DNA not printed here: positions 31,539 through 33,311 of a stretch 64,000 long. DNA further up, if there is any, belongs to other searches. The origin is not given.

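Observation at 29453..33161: Operon of a Ser/Thr kinase fused to a GyrI-like domain, a BNR/Asp-box beta-propeller and an outer-membrane beta-barrel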

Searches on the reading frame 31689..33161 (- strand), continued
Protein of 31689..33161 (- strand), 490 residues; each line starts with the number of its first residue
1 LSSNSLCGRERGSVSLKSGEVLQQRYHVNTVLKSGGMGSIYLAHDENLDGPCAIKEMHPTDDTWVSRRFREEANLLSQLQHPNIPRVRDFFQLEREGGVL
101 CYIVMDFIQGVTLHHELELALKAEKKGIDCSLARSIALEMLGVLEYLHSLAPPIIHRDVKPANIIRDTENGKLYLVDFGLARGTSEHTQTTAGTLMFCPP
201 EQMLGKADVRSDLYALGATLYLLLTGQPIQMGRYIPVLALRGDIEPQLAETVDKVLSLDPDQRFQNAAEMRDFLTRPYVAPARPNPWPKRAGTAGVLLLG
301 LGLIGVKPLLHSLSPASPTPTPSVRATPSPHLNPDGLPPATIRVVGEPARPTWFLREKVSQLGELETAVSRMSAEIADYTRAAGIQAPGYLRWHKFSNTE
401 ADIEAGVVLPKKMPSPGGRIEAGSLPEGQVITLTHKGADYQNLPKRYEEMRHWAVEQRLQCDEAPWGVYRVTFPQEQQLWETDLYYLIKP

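Call 12: find_encoding_contigs(protein=P0017, flank=7000, max_places=2)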
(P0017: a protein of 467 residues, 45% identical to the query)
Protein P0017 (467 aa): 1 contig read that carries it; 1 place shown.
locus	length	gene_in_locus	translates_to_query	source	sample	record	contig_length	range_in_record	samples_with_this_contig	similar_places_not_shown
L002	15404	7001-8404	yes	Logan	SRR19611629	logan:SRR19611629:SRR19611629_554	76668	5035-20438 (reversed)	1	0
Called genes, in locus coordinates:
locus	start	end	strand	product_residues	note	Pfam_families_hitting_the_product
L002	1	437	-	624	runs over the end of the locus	PF05226:CHASE2, PF00211:Guanylate_cyc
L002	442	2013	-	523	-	PF07244:POTRA (weak), PF08479:POTRA_2, PF03865:ShlB, PF01103:Omp85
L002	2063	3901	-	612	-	PF00656:Peptidase_C14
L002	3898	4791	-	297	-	PF02129:Peptidase_S15, PF05448:AXE1 (weak), PF01738:DLH, PF20434:BD-FAE, PF12146:Hydrolase_4 (weak), PF07859:Abhydrolase_3, PF12697:Abhydrolase_6 (weak), PF00326:Peptidase_S9, +5 more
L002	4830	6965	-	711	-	PF01432:Peptidase_M3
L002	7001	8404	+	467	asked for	PF00069:Pkinase, PF07714:PK_Tyr_Ser-Thr, PF01636:APH (faint), PF06445:GyrI-like (weak)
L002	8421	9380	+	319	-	-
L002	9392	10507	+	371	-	PF00383:dCMP_cyt_deam_1, PF14437:MafB19-deam, PF01872:RibD_C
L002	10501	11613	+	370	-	PF04055:Radical_SAM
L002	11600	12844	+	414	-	PF04055:Radical_SAM, PF19288:CofH_C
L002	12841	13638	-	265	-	PF01790:LGT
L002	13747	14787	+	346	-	PF23104:Zf-C2H2_ZNF451_6th (faint)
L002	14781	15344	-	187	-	-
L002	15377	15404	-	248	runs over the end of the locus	-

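Call 13: find_encoding_contigs(protein=P0018, flank=7000, max_places=2)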
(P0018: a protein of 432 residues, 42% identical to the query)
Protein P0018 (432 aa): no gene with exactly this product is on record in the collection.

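Call 15: find_encoding_contigs(protein=P0015, flank=7000, max_places=2)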
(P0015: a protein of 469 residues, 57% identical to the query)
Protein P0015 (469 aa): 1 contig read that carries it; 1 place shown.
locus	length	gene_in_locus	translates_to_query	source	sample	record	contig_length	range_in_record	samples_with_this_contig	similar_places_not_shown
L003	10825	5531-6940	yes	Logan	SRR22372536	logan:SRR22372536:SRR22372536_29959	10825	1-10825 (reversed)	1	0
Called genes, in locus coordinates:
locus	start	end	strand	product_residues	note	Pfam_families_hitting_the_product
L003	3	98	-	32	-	?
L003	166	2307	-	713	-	PF00912:Transgly, PF00905:Transpeptidase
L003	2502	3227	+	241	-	PF01464:SLT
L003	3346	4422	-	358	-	PF15902:Sortilin-Vps10 (faint)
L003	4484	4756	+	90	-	PF02597:ThiS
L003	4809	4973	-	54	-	-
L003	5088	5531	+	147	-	PF13622:4HBT_3 (weak), PF03061:4HBT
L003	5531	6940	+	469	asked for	PF00069:Pkinase, PF07714:PK_Tyr_Ser-Thr, PF17667:Pkinase_fungal (faint), PF01636:APH (faint), PF06445:GyrI-like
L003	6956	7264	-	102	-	-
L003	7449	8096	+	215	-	PF01135:PCMT, PF13649:Methyltransf_25, PF13847:Methyltransf_31 (weak), PF08241:Methyltransf_11 (weak)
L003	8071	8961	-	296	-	PF01904:DUF72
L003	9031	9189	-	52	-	-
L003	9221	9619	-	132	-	PF04972:BON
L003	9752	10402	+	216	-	PF02698:DUF218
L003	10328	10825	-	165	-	?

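Call 16: find_encoding_contigs(protein=P0012, flank=7000, max_places=2)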
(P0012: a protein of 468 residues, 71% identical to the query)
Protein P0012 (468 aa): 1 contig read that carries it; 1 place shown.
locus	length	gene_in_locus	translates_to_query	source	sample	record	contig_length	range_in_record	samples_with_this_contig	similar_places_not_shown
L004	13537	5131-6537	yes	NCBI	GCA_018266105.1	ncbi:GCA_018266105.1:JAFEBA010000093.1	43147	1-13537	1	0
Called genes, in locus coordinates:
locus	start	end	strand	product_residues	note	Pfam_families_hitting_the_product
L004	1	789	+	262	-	PF10091:Glycoamylase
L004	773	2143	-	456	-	PF00512:HisKA, PF02518:HATPase_c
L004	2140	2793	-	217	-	PF00072:Response_reg, PF00486:Trans_reg_C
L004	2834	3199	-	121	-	-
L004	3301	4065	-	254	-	-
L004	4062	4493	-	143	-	PF14539:DUF4442 (weak), PF13622:4HBT_3, PF03061:4HBT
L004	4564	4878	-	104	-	PF01453:B_lectin (faint)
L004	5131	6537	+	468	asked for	PF00069:Pkinase, PF07714:PK_Tyr_Ser-Thr, PF01636:APH (faint), PF06445:GyrI-like (weak)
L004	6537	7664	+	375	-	-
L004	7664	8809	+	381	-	PF07642:BBP2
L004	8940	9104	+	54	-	PF07043:DUF1328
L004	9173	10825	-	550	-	PF05157:MshEN, PF00437:T2SSE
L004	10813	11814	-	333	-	PF11104:PilM_2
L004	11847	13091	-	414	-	PF23981:DUF7305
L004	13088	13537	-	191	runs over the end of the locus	-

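Call 24: search_protein_families(library=pfam, proteins=[L002:8421-9380:+], max_evalue=1)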
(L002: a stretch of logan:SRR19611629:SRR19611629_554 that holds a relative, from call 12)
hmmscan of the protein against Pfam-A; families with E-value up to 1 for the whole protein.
L002:8421-9380:+ (319 aa): 4 families
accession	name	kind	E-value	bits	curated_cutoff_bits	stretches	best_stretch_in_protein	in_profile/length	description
PF25173.1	Beta-prop_WDR3_1st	-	0.0019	18.4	154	0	33-74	23-63/184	WDR3 first beta-propeller domain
PF24814.1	WD40_Prp19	-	0.0047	16.4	320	0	22-77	74-128/281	Prp19 WD40 domain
PF00400.38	WD40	-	0.012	16.6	27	1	37-68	10-39/39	WD domain, G-beta repeat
PF24817.1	WD40_WDHD1_1st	-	0.051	13.2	109.9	0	28-75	209-257/291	WDHD1 first WD40 domain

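Call 78: find_encoding_contigs(protein=P0014, flank=7000, max_places=2)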
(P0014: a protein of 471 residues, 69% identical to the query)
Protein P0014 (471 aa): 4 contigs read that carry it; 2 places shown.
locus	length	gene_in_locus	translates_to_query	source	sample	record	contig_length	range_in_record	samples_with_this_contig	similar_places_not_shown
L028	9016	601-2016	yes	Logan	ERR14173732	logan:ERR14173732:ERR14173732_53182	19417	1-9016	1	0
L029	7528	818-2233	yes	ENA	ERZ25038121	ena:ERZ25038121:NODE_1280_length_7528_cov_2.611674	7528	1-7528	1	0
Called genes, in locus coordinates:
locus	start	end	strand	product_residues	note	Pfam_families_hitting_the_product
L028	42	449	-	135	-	PF01453:B_lectin (weak)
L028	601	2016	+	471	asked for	PF00069:Pkinase, PF07714:PK_Tyr_Ser-Thr, PF01636:APH (faint)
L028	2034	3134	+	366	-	PF13088:BNR_2 (faint)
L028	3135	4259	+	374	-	PF07642:BBP2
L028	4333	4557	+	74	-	PF07043:DUF1328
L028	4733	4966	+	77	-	-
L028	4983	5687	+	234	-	PF00132:Hexapep (faint), PF14602:Hexapep_2 (weak)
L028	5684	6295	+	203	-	PF24788:AtPDCT1_2, PF14360:PAP2_C (weak)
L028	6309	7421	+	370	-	-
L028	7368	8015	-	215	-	PF02698:DUF218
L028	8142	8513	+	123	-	PF04972:BON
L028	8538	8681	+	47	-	-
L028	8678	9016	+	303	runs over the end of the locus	PF01904:DUF72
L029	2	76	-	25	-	?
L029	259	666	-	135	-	PF01453:B_lectin (weak)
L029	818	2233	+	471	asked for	PF00069:Pkinase, PF07714:PK_Tyr_Ser-Thr, PF01636:APH (faint)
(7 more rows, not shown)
